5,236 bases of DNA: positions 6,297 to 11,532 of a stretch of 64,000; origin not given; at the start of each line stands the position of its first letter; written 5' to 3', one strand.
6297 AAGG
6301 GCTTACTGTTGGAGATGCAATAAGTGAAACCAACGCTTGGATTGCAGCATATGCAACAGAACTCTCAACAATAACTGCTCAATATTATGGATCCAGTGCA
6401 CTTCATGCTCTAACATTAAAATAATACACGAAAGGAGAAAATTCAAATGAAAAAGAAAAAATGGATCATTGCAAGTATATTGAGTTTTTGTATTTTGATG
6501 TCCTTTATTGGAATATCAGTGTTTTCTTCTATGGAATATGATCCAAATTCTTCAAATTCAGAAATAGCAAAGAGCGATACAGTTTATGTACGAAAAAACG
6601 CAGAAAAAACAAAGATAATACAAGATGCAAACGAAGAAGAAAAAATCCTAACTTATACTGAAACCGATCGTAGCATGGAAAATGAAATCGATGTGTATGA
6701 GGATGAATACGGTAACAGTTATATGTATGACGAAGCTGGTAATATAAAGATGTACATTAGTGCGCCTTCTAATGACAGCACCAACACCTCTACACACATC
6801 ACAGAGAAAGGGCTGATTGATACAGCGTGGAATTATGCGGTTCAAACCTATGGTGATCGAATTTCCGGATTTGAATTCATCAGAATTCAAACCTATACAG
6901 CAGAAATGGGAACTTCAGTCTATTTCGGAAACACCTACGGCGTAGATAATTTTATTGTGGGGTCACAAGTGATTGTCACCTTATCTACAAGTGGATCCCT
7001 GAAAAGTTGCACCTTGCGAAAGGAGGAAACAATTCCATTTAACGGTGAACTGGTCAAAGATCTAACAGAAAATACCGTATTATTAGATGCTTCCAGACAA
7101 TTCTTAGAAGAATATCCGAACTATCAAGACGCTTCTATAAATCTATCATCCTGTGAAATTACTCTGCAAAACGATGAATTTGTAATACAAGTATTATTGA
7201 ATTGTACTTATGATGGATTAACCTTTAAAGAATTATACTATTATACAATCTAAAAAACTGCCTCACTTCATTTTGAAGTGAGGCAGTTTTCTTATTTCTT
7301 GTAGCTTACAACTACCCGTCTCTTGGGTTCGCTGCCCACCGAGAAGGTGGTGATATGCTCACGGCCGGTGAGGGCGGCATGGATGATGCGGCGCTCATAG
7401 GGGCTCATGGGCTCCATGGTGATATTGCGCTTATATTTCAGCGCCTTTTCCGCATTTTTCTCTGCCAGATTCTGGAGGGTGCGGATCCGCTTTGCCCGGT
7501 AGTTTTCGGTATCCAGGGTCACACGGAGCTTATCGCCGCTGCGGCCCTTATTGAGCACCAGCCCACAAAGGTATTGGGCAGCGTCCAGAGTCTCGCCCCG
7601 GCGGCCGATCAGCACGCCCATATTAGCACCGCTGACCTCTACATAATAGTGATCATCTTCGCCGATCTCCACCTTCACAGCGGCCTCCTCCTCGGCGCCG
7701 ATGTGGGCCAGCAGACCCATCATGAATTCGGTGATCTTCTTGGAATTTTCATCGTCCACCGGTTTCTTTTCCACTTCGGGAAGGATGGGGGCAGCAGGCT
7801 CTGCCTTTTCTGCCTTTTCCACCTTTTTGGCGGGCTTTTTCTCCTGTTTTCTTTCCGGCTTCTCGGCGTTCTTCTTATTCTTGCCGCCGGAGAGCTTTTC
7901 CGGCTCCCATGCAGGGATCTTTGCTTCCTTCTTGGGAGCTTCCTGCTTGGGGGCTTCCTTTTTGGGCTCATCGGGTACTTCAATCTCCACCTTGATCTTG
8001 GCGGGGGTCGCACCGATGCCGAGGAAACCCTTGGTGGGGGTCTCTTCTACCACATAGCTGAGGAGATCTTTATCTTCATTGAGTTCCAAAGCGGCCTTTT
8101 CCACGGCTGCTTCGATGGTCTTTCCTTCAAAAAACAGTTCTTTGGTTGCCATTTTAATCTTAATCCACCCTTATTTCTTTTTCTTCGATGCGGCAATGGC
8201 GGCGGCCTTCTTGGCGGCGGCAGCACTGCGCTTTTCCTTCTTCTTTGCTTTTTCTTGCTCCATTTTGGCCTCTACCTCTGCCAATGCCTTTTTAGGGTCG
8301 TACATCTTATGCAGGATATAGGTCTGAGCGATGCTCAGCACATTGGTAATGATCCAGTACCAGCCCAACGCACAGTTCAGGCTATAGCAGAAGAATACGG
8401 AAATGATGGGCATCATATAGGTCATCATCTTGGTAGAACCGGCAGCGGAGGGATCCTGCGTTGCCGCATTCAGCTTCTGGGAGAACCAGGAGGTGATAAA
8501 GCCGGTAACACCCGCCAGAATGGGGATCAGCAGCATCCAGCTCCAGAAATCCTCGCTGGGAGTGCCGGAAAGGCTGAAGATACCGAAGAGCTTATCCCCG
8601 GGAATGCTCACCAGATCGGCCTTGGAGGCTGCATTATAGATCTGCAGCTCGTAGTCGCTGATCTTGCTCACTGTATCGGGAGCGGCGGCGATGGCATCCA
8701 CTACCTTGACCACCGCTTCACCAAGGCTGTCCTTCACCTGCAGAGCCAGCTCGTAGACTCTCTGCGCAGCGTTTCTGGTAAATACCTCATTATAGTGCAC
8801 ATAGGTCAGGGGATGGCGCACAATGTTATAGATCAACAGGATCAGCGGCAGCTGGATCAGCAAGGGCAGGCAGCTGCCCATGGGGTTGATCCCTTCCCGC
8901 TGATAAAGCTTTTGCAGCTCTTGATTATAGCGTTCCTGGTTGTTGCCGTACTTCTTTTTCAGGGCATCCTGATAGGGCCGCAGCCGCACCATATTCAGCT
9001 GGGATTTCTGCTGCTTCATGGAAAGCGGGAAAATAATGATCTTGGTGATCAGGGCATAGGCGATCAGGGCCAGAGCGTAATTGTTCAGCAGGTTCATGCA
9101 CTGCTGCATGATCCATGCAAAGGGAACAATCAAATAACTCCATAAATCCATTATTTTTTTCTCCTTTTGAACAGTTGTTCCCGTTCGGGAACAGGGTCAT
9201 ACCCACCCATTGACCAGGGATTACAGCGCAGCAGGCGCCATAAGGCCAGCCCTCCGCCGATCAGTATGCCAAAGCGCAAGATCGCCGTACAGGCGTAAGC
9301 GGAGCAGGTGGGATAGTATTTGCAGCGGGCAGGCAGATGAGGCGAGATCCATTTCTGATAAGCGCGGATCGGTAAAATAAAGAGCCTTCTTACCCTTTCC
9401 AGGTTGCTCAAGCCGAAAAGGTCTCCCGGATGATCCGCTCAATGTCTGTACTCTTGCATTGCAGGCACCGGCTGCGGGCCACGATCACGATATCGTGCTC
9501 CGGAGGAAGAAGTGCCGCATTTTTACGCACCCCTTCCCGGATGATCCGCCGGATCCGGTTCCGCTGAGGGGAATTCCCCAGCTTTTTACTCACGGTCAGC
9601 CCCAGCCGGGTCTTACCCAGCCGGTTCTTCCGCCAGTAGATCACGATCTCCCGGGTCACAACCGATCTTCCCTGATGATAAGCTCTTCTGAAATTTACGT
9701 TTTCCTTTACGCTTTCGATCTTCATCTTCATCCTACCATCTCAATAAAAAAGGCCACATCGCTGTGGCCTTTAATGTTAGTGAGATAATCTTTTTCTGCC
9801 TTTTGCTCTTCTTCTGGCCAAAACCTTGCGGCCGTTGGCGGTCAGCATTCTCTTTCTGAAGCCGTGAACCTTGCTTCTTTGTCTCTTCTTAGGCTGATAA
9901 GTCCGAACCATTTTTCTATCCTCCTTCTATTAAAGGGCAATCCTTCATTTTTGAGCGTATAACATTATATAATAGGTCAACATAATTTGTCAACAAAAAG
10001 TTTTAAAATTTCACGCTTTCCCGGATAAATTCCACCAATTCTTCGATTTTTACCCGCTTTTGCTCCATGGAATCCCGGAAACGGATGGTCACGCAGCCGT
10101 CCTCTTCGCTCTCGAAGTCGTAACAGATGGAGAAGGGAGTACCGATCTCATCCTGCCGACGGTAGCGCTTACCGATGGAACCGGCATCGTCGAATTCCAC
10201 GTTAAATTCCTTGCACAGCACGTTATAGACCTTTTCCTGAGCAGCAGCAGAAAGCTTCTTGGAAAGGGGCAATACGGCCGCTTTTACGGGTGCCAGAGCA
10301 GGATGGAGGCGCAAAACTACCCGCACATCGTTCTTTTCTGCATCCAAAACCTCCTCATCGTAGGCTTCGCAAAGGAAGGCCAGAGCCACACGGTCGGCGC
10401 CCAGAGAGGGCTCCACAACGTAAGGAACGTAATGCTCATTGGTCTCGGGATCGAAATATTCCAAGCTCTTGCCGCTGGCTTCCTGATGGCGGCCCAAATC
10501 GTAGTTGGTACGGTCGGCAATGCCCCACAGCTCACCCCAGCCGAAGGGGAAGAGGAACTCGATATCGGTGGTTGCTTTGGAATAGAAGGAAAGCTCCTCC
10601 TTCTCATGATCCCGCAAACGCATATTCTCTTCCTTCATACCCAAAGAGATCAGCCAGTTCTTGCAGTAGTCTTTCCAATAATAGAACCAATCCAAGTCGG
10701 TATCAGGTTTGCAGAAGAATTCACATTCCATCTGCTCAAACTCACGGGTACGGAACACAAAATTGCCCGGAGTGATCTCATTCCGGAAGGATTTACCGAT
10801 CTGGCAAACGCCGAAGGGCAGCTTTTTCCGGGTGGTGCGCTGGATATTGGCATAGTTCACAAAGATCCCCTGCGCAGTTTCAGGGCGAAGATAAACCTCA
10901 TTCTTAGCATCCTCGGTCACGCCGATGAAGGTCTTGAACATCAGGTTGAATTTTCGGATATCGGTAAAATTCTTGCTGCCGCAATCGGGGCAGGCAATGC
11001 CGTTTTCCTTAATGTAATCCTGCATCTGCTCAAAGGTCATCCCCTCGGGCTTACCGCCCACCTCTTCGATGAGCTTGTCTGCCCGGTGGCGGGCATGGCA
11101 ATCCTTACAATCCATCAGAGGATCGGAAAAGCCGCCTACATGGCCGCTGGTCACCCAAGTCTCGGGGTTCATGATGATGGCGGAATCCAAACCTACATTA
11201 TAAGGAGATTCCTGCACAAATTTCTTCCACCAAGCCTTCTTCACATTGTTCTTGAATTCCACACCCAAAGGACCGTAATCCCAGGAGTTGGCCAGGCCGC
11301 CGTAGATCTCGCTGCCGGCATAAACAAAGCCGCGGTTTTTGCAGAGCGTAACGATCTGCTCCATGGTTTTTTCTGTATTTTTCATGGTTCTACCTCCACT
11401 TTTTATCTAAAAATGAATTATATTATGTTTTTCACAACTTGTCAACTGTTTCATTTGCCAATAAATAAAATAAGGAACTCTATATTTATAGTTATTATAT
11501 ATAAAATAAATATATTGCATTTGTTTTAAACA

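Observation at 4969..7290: AT-rich 2.3-kb island at the rsmG/jag junction: a peptidase plus PepSY-like gene pair with its own leader and terminators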

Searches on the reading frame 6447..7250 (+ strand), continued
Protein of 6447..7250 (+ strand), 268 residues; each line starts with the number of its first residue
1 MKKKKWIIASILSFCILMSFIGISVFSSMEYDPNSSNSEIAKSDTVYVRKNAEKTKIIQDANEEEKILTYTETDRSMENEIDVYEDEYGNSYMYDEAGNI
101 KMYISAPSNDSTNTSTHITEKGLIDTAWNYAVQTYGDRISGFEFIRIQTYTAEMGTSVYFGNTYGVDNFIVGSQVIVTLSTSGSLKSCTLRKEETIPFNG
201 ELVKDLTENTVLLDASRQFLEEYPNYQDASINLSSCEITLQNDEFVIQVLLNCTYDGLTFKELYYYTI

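Call 85: search_protein_families(library=pfam, proteins=[P0044, P0045, P0049, P0052, P0070, P0075, P0083, P0088, P0105, P0143], max_evalue=0.1)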
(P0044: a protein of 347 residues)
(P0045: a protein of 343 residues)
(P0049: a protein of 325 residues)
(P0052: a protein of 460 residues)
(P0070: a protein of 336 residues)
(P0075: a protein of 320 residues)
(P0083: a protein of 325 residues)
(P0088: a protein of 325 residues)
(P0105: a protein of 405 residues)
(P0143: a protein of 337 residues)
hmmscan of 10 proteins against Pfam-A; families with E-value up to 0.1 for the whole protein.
P0044 (347 aa): 0 families

P0045 (343 aa): 1 family
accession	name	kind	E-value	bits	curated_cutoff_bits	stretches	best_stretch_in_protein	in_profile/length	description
PF12674.12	Zn_ribbon_2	-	0.075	14.2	22.5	0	293-319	13-39/81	Putative zinc ribbon domain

P0049 (325 aa): 1 family
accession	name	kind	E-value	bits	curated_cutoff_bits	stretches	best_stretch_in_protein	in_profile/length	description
PF23375.1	DUF7094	-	0.025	15.2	27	1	172-232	28-90/108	Family of unknown function (DUF7094)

P0052 (460 aa): 0 families

P0070 (336 aa): 0 families

P0075 (320 aa): 0 families

P0083 (325 aa): 1 family
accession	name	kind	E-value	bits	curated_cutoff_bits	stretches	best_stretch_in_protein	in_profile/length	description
PF16244.11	DUF4901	-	0.0011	19.6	27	1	148-247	44-143/148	YcdB, YcdC repeated domain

P0088 (325 aa): 0 families

P0105 (405 aa): 3 families
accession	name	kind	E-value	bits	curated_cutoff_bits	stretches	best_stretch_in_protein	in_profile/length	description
PF00901.23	Orbi_VP5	-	0.039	12.9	27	1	22-102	118-201/506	Orbivirus outer capsid protein VP5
PF12479.13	DUF3698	-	0.056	14.4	25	0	147-206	33-95/107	Protein of unknown function (DUF3698)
PF20548.3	DUF6762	-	0.083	13.4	27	0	154-251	23-117/132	Family of unknown function (DUF6762)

P0143 (337 aa): 2 families
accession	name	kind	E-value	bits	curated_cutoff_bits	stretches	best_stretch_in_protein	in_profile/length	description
PF16244.11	DUF4901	-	3.2e-07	31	27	1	148-254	36-142/148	YcdB, YcdC repeated domain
PF17751.7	SKICH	-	0.028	15.4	23.4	1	202-257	42-98/103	SKICH domain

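Call 102: search_protein_families(library=padloc, proteins=[window:6447-7250:+], max_evalue=0.1)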
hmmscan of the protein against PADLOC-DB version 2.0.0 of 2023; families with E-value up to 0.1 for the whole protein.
window:6447-7250:+ (268 aa): 1 family
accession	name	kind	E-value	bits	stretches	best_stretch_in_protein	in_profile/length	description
PDLC03189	Specificity_I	-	0.013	12.4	1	139-223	35-115/459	Type I specificity subunit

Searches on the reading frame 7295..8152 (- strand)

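Call 7: search_protein_families(library=pfam, proteins=[window:7295-8152:-], max_evalue=1)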
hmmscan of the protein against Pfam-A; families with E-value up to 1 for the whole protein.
window:7295-8152:- (286 aa): 5 families
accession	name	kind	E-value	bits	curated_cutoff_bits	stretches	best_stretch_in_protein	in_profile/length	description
PF01424.28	R3H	-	3e-18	66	26.8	1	225-283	2-59/60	R3H domain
PF14804.11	Jag_N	-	8.1e-15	55.4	25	1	8-56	1-49/50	Jag N-terminus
PF13083.13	KH_KhpA-B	-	2.1e-12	47.2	32.1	1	150-212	10-72/73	KhpA/KhpB, KH domain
PF21513.2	SidD_C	-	0.081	13.2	27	0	21-47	6-32/161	SidD, C-terminal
PF22141.1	Thiaminase-1_dom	-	0.23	12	27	1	169-244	31-105/146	Thiaminase-1 domain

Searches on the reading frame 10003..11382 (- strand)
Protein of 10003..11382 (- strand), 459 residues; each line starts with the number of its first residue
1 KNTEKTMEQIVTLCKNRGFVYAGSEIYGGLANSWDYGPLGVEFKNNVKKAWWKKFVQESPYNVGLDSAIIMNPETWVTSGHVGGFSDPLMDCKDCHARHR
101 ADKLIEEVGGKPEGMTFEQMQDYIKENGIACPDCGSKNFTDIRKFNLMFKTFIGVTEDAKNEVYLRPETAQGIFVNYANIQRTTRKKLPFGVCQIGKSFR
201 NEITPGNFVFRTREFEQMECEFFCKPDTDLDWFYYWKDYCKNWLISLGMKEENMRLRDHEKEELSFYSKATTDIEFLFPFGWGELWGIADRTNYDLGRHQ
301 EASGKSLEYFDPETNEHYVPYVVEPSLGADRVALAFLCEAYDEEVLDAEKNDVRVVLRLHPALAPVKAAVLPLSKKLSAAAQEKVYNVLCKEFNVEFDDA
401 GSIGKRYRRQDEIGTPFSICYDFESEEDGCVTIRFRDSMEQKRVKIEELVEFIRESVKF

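Call 116: search_protein_families(library=pfam, proteins=[window:10003-11382:-], max_evalue=0.00001)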
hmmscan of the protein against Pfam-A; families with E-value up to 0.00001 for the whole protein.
window:10003-11382:- (459 aa): 2 families
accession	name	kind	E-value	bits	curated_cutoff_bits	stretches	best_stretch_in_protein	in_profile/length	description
PF03129.25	HGTP_anticodon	-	2.4e-20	72.9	21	1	367-455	1-93/94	Anticodon binding domain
PF00587.30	tRNA-synt_2b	-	7.7e-13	49.3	29.3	1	157-333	5-172/179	tRNA synthetase class II core domain (G, H, P, S and T)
